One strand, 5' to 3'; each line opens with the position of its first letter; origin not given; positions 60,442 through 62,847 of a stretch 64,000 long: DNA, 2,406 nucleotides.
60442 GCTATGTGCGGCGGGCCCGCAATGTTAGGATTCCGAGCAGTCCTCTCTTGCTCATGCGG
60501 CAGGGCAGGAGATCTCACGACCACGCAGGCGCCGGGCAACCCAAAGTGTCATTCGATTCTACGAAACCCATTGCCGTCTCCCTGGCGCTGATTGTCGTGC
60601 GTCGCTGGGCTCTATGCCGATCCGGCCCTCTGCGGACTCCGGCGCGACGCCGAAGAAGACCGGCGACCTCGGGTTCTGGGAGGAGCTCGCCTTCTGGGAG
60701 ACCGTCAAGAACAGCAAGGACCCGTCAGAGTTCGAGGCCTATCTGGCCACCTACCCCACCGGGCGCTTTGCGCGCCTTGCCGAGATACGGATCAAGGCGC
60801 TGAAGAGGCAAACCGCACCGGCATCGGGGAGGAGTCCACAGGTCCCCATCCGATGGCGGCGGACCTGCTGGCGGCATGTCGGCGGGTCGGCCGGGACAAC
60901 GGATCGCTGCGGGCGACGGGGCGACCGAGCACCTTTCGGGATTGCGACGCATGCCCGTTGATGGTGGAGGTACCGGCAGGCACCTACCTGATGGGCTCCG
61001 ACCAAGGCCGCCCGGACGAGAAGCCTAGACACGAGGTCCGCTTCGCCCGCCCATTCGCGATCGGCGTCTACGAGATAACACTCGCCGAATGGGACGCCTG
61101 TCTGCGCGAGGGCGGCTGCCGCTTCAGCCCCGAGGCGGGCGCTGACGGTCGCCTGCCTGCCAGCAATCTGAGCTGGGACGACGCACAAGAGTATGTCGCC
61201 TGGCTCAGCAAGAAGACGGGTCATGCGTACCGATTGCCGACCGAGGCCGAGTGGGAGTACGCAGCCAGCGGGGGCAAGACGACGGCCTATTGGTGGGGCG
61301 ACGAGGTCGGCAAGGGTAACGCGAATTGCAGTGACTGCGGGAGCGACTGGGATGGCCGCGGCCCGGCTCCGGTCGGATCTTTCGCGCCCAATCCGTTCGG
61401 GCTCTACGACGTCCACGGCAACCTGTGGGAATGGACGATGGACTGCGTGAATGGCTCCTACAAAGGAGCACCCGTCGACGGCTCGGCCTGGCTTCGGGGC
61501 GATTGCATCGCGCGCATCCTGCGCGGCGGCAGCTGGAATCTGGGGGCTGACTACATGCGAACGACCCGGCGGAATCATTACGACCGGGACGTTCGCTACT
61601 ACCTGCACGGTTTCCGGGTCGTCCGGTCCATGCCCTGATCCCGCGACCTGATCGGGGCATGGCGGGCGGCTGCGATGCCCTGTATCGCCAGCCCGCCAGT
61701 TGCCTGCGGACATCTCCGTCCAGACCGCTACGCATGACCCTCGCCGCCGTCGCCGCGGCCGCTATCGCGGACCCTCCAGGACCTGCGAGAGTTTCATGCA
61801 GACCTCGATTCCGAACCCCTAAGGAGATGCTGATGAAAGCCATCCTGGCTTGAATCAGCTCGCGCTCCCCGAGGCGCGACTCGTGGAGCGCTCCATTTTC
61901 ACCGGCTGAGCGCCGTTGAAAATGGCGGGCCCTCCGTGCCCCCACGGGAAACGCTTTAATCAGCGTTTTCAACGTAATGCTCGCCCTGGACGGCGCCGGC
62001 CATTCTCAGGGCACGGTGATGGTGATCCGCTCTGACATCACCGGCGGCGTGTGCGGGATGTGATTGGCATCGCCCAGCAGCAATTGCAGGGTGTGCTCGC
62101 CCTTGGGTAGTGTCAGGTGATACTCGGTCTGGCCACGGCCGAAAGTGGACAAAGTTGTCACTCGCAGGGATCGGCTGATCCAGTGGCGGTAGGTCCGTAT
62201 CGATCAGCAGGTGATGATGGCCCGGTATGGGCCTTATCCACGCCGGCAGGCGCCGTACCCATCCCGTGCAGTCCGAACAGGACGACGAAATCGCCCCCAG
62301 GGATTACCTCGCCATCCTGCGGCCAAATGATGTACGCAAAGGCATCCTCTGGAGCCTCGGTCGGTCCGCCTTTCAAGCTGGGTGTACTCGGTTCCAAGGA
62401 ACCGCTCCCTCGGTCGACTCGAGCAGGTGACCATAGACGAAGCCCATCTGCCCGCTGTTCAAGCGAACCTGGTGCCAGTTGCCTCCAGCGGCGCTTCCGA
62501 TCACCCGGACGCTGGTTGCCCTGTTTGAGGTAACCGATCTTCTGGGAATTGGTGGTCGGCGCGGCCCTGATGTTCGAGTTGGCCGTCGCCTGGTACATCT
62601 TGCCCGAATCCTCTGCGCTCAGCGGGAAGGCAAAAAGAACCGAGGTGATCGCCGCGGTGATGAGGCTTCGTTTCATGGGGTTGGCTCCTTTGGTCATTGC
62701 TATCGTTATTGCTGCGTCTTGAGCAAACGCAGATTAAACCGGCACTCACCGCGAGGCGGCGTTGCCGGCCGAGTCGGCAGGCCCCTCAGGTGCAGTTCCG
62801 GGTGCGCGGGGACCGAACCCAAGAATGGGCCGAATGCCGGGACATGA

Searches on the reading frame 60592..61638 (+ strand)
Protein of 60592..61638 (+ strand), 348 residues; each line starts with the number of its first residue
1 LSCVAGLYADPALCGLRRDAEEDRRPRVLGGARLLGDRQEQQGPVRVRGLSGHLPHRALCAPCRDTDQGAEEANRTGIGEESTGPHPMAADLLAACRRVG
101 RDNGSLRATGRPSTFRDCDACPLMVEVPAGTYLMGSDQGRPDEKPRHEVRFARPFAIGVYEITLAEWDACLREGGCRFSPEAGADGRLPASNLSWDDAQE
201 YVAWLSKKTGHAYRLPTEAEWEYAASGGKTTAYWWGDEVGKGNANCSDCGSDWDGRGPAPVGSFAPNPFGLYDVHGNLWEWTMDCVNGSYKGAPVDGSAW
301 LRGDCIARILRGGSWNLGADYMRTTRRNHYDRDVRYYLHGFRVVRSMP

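Call 6: search_protein_families(library=pfam, proteins=[window:60592-61638:+], max_evalue=0.001)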
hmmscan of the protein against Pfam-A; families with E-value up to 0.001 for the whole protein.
window:60592-61638:+ (348 aa): 1 family
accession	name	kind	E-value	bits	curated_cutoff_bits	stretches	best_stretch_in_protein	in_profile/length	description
PF03781.23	FGE-sulfatase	-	3.1e-55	188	23.3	1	121-345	2-255/255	Sulfatase-modifying factor enzyme 1-like domain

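Call 12: search_protein_families(library=ncbifam, proteins=[window:60592-61638:+], max_evalue=0.001)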
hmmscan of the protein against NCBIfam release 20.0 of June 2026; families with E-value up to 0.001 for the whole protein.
window:60592-61638:+ (348 aa): 8 families
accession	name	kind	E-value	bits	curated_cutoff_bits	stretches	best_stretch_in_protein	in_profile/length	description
NF051459.1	pyoverdine_PvdO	equivalog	1.2e-61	208.3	500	1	112-346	24-279/280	dihydropyoverdine dehydrogenase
TIGR03525.2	GldK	equivalog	1.5e-21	77.2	350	1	195-347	227-407/408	T9SS ring complex lipoprotein PorK/GldK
NF041186.1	SenA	equivalog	4.6e-18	65.8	420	1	186-344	269-381/382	selenoneine synthase SenA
TIGR03440.2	egtB_TIGR03440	equivalog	5.6e-17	61.9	360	1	188-343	274-412/413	ergothioneine biosynthesis protein EgtB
TIGR04344.1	ovoA_Nterm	equivalog_domain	1.3e-13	50.7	400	1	194-344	301-444/444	5-histidylcysteine sulfoxide synthase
TIGR02171.1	Fb_sc_TIGR02171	subfamily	3.6e-09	35.2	544.35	1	211-328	157-262/912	TIGR02171 family lipoprotein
TIGR03524.1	GldJ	equivalog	2.8e-07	29.6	458.2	1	241-285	320-364/559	gliding motility lipoprotein GldJ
TIGR03530.1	GldJ_short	equivalog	5.9e-05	22.2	382.9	0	261-287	292-318/396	gliding motility lipoprotein GldJ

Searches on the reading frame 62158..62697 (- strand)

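Call 9: search_protein_families(library=pfam, proteins=[window:62158-62697:-], max_evalue=0.01)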
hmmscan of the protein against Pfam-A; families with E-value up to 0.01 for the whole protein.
window:62158-62697:- (179 aa): 1 family
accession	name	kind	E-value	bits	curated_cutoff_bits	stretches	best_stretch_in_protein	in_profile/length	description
PF08239.17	SH3_3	-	0.0039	17.8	27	1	42-61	4-23/54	Bacterial SH3 domain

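Call 25: search_protein_families(library=pfam, proteins=[window:62158-62697:-], max_evalue=0.05)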
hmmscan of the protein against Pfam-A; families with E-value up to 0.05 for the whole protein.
window:62158-62697:- (179 aa): 1 family
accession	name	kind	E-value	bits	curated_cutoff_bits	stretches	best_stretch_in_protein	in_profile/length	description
PF08239.17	SH3_3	-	0.0039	17.8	27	1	42-61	4-23/54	Bacterial SH3 domain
